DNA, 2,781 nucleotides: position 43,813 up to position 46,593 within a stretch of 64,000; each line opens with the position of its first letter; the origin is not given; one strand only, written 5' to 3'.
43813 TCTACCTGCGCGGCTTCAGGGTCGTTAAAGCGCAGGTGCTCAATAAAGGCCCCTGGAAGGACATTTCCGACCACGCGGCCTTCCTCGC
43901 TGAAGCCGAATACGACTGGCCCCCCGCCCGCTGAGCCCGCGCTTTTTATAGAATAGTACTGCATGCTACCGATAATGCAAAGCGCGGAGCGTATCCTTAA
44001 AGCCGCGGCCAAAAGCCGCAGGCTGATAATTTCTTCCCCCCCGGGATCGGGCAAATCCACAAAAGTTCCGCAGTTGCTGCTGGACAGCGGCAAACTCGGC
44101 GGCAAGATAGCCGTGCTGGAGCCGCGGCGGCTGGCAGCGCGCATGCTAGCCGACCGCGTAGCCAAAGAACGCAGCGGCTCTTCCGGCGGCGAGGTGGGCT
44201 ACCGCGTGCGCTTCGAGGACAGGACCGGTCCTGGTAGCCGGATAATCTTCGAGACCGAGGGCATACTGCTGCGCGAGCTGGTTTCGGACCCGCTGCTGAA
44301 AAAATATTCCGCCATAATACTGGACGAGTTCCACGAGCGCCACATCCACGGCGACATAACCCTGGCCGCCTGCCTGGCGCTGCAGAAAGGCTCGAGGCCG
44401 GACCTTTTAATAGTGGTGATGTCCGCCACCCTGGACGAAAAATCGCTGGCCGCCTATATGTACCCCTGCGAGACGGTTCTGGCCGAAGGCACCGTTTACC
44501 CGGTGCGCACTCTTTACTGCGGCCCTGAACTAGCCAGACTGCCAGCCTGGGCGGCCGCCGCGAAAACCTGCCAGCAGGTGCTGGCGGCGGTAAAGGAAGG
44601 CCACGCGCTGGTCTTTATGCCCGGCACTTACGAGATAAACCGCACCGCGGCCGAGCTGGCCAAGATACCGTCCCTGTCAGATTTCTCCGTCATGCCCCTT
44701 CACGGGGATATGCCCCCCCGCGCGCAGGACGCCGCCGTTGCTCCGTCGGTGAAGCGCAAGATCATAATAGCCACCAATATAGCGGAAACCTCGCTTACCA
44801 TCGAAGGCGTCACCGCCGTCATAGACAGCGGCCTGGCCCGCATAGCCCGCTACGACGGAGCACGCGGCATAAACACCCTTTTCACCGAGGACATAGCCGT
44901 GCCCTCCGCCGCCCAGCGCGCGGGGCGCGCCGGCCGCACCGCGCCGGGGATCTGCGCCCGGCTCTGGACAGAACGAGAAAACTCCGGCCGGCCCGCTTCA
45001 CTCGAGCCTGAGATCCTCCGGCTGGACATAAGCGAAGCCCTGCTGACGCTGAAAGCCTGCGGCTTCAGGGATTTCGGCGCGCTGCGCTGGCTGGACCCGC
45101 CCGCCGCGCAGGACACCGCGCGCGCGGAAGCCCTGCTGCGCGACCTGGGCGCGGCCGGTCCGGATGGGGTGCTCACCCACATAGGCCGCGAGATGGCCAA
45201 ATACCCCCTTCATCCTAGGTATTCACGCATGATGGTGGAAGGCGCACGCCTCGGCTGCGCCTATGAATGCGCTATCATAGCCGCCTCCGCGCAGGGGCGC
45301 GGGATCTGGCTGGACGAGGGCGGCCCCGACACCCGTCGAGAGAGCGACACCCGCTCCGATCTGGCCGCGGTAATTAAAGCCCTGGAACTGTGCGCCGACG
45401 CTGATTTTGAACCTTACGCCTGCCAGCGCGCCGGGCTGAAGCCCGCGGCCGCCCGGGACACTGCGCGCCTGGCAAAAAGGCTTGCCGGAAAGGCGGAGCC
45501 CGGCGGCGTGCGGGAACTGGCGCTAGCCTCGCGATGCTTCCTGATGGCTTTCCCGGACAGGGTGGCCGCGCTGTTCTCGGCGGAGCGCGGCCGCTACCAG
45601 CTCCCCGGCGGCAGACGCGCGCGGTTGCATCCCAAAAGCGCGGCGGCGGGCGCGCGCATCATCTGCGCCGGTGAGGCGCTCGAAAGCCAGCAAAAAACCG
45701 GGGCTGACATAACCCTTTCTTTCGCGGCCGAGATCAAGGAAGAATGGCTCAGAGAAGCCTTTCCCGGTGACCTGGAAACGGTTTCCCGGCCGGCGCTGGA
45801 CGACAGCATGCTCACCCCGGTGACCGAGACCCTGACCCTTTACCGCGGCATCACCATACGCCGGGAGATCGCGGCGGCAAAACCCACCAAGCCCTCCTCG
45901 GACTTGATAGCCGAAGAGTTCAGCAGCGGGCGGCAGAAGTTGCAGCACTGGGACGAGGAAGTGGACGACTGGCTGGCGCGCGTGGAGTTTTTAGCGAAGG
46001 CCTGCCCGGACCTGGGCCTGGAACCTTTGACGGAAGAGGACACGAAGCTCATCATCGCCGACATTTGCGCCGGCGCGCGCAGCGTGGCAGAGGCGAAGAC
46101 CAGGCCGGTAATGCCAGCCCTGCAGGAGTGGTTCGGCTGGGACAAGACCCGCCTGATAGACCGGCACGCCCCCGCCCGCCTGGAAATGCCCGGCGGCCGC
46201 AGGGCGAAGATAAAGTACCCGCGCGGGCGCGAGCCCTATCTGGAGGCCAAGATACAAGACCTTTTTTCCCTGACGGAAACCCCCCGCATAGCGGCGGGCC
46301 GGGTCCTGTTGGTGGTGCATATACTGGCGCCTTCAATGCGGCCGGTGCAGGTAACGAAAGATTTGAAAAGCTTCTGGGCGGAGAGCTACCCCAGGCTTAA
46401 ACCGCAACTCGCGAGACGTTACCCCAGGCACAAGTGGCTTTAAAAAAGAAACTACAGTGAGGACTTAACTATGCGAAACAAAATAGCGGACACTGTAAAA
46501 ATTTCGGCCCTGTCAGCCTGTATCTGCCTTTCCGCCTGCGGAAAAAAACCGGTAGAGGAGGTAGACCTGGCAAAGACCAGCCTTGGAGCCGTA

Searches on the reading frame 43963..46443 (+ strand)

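Call 44: search_protein_families(library=ncbifam, proteins=[window:43963-46443:+], max_evalue=0.00001)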
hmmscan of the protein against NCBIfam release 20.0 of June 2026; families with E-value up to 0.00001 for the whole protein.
window:43963-46443:+ (826 aa): 4 families
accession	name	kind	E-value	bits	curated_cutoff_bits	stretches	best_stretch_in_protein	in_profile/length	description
TIGR01970.1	DEAH_box_HrpB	equivalog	3.2e-178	594.7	546.15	1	2-825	1-808/825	ATP-dependent helicase HrpB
NF008662.0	PRK11664.1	equivalog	3.7e-155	518.3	1053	1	2-825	4-795/813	ATP-dependent helicase HrpB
TIGR01967.1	DEAH_box_HrpA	equivalog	6.1e-98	328.9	722.75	1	2-442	66-512/1284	ATP-dependent RNA helicase HrpA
NF008348.1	PRK11131.1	equivalog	8.9e-87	291.5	1400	1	2-442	67-514/1287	ATP-dependent RNA helicase HrpA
